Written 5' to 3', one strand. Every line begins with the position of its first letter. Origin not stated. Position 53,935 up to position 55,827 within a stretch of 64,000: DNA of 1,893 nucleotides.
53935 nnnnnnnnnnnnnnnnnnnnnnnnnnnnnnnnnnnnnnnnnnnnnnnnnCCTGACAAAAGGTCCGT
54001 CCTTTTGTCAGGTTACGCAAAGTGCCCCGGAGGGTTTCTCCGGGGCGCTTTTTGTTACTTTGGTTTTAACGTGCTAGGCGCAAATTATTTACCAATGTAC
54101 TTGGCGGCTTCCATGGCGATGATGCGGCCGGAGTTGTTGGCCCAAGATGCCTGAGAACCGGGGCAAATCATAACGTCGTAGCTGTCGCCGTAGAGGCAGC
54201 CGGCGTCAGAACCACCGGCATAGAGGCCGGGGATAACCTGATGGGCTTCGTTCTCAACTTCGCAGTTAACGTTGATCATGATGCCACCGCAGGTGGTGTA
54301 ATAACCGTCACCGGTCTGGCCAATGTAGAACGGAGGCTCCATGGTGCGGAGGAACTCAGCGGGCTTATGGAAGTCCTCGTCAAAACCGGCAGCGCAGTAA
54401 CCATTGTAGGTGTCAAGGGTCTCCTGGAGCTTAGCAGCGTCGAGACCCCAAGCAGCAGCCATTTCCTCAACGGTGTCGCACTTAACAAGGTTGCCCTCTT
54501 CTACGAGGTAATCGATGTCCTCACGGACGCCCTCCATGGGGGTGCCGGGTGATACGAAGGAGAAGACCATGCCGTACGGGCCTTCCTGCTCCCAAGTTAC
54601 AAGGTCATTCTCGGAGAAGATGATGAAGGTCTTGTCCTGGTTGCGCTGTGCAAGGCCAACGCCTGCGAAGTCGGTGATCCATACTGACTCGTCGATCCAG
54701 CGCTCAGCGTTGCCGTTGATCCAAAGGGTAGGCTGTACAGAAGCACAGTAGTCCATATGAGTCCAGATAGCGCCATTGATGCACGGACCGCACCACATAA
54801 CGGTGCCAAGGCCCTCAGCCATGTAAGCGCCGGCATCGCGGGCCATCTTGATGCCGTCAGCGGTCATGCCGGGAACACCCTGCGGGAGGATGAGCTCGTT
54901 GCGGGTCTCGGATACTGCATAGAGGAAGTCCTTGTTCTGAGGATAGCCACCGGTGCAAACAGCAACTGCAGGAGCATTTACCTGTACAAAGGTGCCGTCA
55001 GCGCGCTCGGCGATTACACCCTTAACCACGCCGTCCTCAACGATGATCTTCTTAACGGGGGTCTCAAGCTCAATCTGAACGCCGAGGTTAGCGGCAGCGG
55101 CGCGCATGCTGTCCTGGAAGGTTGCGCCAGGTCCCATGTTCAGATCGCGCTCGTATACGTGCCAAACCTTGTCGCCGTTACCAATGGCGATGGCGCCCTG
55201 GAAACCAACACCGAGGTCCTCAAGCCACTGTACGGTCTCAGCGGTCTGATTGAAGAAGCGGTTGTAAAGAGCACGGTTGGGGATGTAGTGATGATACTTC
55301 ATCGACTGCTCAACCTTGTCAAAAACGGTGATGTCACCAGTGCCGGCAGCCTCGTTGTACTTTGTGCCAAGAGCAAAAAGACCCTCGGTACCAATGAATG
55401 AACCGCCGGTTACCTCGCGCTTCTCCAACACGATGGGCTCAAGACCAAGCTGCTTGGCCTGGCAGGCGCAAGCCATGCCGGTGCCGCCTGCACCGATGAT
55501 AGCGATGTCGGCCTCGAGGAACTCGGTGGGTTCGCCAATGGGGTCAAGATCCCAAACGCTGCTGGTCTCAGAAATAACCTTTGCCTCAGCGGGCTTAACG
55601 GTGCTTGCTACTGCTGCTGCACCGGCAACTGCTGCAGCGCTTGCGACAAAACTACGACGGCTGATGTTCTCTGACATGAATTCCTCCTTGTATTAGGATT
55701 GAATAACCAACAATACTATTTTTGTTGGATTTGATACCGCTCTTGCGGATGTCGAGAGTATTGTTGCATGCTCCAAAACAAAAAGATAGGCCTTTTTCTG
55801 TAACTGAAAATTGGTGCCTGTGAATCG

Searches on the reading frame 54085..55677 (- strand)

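Call 61: search_protein_families(library=pfam, proteins=[window:54085-55677:-], max_evalue=0.0001)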
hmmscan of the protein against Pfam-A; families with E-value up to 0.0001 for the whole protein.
window:54085-55677:- (530 aa): 7 families
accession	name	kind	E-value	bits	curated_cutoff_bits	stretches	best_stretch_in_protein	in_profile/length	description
PF00890.30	FAD_binding_2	-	1.1e-35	124.1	20.4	1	57-494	1-401/414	FAD binding domain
PF01266.30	DAO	-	1.3e-12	48.4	27.9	1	57-245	1-205/353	FAD dependent oxidoreductase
PF07992.20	Pyr_redox_2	-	4.4e-08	33.3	26.1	0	57-125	2-66/291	Pyridine nucleotide-disulphide oxidoreductase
PF03486.20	HI0933_like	-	2.3e-07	31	50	1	57-489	2-217/244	HI0933-like protein Rossmann domain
PF13738.12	Pyr_redox_3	-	3.1e-06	27.1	30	1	60-90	2-33/305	Pyridine nucleotide-disulphide oxidoreductase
PF13450.12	NAD_binding_8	-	1.6e-05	25.5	21.9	1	60-93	1-34/68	NAD(P)-binding Rossmann-like domain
PF12831.13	FAD_oxidored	-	4.4e-05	23.4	27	0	57-243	1-145/416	FAD dependent oxidoreductase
